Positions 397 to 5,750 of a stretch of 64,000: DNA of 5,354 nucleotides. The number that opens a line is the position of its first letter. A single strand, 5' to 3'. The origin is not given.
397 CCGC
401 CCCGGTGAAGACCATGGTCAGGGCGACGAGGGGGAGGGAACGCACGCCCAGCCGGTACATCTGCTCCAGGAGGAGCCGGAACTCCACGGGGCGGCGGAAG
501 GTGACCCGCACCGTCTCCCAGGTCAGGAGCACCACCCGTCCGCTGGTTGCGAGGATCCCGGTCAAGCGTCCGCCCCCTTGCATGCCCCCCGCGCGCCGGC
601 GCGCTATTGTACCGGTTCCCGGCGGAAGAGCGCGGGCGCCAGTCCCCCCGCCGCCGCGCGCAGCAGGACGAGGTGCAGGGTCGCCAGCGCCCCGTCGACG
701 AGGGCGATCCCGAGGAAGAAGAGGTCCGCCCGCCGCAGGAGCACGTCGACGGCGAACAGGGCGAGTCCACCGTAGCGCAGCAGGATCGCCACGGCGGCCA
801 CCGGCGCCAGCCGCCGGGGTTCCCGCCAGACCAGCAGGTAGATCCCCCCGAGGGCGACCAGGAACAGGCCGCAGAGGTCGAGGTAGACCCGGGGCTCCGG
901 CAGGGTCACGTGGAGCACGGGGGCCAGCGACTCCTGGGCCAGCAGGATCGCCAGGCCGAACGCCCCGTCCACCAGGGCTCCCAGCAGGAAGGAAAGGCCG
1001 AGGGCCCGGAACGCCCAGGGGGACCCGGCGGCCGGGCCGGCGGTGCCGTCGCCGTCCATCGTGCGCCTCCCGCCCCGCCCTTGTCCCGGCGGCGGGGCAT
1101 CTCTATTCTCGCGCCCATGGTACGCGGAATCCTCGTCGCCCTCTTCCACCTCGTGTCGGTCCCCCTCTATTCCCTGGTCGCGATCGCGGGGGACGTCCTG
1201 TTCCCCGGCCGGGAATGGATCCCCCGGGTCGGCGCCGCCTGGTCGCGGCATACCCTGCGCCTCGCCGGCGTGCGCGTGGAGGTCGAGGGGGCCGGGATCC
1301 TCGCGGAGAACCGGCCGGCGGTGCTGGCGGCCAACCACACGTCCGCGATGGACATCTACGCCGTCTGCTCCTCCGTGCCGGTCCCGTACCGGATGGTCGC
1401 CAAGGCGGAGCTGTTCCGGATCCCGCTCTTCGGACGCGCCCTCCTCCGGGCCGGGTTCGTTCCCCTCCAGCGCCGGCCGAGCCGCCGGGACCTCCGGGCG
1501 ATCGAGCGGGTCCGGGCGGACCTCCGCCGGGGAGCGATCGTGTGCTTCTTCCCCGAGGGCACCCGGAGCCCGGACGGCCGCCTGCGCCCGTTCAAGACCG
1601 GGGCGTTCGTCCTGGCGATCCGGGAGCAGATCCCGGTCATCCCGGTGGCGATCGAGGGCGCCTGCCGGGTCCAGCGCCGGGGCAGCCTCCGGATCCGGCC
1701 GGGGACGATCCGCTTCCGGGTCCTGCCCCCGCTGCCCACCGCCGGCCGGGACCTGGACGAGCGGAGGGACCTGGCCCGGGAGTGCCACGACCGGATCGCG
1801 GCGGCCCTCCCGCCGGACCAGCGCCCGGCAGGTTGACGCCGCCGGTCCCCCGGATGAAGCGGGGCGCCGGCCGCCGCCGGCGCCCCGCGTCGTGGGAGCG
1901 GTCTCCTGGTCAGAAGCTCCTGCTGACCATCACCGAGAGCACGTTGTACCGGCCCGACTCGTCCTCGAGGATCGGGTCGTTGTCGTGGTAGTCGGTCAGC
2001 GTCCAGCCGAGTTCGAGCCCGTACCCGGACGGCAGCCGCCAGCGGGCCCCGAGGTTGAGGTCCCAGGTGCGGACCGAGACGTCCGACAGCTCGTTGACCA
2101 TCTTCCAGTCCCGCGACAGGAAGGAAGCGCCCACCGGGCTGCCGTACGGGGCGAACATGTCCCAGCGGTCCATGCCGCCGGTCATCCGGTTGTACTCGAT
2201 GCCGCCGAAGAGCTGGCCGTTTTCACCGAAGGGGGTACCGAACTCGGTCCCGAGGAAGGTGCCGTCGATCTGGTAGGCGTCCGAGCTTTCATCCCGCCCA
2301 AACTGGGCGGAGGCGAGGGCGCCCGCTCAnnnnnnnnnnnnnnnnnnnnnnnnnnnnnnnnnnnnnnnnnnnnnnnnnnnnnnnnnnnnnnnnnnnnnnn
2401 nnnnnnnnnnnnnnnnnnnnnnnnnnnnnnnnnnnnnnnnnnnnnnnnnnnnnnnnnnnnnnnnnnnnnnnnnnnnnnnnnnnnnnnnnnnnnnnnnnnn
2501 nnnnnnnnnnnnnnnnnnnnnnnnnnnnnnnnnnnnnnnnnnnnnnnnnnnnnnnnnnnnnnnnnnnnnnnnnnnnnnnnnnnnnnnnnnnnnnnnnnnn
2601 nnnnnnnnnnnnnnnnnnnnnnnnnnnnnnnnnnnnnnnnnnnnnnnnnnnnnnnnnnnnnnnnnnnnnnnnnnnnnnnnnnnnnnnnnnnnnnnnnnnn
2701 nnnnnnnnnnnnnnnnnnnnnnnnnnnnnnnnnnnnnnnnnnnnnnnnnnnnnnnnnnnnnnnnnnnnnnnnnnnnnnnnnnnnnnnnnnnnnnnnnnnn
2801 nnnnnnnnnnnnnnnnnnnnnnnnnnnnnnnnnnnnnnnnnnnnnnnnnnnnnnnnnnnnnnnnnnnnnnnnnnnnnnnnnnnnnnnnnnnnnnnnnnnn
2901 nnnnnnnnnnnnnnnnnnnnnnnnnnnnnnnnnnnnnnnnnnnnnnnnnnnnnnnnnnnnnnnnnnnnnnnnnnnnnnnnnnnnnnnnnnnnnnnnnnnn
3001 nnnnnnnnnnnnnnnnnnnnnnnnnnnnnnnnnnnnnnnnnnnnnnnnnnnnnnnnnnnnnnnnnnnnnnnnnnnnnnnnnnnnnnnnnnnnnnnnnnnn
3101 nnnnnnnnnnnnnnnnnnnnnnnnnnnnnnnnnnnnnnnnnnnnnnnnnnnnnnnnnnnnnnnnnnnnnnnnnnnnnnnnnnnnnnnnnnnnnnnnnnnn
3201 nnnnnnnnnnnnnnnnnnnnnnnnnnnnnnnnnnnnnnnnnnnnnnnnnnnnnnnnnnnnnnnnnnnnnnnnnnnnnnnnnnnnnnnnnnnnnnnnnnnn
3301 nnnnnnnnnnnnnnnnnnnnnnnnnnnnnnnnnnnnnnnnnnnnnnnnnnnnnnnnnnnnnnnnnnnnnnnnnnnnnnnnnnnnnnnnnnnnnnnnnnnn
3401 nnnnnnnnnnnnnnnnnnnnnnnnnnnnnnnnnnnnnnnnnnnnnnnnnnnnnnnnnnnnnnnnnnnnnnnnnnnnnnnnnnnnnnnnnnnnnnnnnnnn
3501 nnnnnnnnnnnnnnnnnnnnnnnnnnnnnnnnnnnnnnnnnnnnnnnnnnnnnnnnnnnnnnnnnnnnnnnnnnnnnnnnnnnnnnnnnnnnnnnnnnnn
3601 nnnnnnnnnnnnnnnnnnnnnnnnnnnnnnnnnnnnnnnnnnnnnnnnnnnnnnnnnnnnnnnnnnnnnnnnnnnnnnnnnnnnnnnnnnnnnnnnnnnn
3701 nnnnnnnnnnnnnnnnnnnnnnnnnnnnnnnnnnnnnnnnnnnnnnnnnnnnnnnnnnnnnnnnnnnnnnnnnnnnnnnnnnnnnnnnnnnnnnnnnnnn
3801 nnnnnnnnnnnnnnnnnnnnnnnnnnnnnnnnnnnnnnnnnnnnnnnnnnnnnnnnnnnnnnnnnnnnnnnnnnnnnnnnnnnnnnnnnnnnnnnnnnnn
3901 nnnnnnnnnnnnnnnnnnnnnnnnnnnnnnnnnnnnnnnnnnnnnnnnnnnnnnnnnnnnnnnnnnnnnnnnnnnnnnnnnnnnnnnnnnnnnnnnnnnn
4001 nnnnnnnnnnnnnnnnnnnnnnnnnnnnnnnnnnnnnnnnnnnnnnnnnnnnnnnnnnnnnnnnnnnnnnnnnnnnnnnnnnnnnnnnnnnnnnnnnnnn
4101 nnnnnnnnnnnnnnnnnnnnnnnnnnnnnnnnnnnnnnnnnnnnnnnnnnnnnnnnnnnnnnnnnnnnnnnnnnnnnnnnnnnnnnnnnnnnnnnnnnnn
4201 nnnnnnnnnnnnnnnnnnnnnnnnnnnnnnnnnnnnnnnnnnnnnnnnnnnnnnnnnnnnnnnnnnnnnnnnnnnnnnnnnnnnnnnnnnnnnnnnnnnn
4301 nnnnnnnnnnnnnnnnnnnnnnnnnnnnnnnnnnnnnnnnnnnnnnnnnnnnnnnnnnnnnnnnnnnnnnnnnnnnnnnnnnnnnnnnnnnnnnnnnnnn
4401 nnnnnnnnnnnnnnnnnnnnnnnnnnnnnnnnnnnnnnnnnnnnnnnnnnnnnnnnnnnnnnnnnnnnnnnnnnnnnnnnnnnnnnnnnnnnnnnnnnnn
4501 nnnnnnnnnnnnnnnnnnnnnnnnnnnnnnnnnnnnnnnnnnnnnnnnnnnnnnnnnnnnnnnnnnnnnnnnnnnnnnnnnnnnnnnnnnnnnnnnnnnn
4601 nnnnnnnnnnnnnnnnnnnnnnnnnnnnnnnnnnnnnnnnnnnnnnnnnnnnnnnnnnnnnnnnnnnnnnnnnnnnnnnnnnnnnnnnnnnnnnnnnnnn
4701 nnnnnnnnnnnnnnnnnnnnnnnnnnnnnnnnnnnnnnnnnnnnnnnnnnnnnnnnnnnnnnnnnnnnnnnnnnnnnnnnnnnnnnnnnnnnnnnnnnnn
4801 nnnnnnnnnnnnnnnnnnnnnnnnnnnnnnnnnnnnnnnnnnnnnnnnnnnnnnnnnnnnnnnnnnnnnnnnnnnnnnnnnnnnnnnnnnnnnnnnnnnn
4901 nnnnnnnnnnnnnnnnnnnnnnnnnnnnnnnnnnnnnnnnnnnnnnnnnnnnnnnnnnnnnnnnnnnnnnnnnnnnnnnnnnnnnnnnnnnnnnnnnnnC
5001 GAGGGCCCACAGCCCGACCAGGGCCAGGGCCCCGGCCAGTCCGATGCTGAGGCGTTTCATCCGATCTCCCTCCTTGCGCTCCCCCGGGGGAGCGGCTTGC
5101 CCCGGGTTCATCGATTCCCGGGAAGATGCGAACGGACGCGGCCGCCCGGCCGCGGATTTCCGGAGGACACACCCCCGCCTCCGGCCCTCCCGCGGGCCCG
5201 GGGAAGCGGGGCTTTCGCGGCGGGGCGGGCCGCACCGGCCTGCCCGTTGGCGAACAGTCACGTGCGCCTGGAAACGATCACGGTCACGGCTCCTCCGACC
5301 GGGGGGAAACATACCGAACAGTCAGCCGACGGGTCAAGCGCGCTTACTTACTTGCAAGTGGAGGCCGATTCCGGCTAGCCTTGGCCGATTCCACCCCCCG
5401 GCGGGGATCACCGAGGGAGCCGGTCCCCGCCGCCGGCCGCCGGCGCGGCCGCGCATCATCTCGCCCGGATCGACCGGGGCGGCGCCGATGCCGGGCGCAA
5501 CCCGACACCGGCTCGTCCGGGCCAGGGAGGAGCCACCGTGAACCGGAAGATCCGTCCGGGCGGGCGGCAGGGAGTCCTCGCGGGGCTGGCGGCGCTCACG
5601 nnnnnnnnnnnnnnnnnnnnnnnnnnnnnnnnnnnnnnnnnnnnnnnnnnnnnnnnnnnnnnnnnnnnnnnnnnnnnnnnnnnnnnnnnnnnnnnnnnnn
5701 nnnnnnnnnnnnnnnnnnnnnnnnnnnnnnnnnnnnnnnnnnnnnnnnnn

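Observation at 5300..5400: Structured operator-like region between the divergent mtrAB-like and cbcL-like transcription units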

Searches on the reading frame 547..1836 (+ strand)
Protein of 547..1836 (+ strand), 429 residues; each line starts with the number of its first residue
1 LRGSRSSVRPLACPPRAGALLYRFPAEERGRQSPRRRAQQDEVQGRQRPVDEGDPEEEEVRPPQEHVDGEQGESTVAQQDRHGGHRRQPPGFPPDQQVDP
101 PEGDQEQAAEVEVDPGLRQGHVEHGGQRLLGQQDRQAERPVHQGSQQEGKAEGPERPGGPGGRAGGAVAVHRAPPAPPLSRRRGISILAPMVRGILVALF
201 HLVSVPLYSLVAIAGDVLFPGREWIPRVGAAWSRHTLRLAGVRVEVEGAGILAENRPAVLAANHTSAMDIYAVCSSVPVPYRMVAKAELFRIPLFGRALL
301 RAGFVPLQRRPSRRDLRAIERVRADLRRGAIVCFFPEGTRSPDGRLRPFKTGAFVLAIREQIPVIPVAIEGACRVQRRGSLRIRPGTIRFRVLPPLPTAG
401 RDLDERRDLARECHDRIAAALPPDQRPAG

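Call 9: search_protein_families(library=pfam, proteins=[window:547-1836:+], max_evalue=0.01)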
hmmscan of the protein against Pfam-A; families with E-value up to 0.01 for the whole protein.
window:547-1836:+ (429 aa): 1 family
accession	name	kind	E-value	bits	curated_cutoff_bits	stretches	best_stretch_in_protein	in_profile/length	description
PF01553.26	Acyltransferase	-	5e-30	104.4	23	1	243-369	1-131/132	Acyltransferase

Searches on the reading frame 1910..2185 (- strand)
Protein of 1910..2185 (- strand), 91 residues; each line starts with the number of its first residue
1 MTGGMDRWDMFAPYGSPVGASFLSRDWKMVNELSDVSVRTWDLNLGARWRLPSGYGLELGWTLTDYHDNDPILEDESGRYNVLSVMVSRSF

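Call 30: search_protein_families(library=pfam, proteins=[window:1910-2185:-], max_evalue=0.001)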
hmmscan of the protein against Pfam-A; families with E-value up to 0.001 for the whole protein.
window:1910-2185:- (91 aa): 1 family
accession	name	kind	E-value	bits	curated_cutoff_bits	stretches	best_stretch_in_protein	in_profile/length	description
PF13505.12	OMP_b-brl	-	2.5e-05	25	28.7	1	9-91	99-175/175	Outer membrane protein beta-barrel domain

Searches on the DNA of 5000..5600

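Call 27: search_rna_families(source=window, start=5000, end=5600, threshold=evalue, max_evalue=10, show_alignments=2)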
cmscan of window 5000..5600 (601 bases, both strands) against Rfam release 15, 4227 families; matches with E-value up to 10: 2.
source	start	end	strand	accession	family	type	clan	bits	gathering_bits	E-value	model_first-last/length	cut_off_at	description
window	5001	5091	+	RF00620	HCV_ARF_SL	Cis-reg;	-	13.9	42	7.1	1-136/136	no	Hepatitis C alternative reading frame stem-loop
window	5009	5111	-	RF01872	MEG3_2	Gene; lncRNA;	-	13.5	60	5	1-105/105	no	Maternally expressed 3 conserved region 2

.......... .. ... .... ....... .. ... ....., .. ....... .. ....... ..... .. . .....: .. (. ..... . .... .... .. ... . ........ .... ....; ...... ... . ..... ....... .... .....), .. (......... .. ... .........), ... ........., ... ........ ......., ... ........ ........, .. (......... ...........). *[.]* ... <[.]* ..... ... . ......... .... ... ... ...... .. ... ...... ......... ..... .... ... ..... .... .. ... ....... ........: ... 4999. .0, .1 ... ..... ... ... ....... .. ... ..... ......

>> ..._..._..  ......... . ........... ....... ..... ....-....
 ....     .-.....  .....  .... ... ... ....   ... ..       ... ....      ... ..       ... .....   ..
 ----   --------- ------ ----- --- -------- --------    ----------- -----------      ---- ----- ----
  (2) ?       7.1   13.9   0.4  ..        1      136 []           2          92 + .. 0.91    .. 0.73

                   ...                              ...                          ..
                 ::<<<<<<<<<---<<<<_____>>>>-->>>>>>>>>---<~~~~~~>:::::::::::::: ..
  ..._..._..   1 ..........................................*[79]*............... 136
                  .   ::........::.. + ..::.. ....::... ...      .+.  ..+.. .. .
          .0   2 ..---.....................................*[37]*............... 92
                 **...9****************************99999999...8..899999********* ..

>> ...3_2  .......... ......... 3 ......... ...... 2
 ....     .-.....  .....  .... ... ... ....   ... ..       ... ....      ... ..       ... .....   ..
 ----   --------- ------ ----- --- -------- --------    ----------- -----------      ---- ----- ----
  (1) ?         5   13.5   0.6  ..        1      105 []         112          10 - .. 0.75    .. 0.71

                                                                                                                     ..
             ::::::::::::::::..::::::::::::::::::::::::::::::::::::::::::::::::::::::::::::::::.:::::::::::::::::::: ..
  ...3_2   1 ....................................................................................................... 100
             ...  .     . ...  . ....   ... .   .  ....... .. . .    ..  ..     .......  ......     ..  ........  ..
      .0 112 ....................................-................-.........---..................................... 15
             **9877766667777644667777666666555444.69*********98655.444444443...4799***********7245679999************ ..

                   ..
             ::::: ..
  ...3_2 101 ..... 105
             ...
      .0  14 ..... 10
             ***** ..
